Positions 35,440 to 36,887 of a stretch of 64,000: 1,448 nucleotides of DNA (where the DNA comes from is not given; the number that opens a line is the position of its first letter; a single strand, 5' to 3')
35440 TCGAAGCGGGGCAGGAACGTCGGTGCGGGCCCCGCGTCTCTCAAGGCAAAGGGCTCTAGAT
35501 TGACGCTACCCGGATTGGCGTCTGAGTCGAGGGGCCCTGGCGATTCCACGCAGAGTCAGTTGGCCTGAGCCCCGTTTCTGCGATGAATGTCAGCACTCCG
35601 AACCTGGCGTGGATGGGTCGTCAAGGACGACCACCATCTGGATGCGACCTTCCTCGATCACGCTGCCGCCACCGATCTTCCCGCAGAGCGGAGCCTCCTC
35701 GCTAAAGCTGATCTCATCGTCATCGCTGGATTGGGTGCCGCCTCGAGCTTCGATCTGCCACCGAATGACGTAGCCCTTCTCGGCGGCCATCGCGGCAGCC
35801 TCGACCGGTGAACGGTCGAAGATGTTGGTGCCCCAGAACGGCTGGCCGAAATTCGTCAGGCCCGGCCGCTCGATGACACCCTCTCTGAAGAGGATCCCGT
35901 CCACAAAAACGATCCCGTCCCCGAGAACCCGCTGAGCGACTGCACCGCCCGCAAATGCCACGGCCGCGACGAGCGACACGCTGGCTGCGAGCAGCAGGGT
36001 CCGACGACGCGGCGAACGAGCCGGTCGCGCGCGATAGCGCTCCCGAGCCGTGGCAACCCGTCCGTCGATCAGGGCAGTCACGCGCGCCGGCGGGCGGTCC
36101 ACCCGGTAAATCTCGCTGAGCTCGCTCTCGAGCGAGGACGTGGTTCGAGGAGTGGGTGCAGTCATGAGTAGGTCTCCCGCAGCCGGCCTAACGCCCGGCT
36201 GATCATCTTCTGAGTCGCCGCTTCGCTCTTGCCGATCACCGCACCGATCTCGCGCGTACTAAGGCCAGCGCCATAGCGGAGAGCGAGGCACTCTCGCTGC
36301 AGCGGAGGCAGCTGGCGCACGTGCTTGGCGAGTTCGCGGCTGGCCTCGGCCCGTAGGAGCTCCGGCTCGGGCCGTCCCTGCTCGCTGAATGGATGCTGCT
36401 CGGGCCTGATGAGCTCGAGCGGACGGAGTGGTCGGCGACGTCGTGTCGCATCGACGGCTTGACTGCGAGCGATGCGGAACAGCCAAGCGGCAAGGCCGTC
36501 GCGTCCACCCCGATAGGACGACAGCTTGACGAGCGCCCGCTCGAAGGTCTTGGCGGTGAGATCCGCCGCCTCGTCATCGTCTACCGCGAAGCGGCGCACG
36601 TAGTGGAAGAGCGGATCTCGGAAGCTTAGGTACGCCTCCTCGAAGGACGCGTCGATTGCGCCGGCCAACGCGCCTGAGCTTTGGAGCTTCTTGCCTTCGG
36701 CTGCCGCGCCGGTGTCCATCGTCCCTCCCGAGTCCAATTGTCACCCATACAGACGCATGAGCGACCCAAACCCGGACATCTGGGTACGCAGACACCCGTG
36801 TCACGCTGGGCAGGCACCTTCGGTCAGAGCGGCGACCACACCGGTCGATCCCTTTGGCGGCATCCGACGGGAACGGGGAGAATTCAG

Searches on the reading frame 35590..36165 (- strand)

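Call 3: search_protein_families(library=pfam, proteins=[window:35590-36165:-], max_evalue=1)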
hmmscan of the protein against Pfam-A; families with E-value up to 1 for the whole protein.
window:35590-36165:- (191 aa): 2 families
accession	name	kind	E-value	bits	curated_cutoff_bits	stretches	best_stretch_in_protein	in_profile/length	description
PF11239.13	DUF3040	-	0.15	12.8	24.7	1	42-80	30-69/84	Protein of unknown function (DUF3040)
PF24432.1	DUF7555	-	0.93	10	28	0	54-97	6-49/133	Family of unknown function (DUF7555)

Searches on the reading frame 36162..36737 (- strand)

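Call 3: search_protein_families(library=pfam, proteins=[window:36162-36737:-], max_evalue=1)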
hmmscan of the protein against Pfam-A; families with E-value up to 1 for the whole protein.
window:36162-36737:- (191 aa): 5 families
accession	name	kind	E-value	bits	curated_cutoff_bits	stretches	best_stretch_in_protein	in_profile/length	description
PF08281.18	Sigma70_r4_2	-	6.8e-11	42.1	25.7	1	136-186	4-54/54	Sigma-70, region 4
PF04542.20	Sigma70_r2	-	1.8e-10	40.9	24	1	36-102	2-69/71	Sigma-70 region 2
PF04545.22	Sigma70_r4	-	4e-10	39.5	24.1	1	142-188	4-50/50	Sigma-70, region 4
PF13936.12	HTH_38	-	0.0023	18.1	27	1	141-172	3-34/44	Helix-turn-helix domain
PF07638.17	Sigma70_ECF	-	0.0033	17.8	21.1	1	78-179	71-172/185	ECF sigma factor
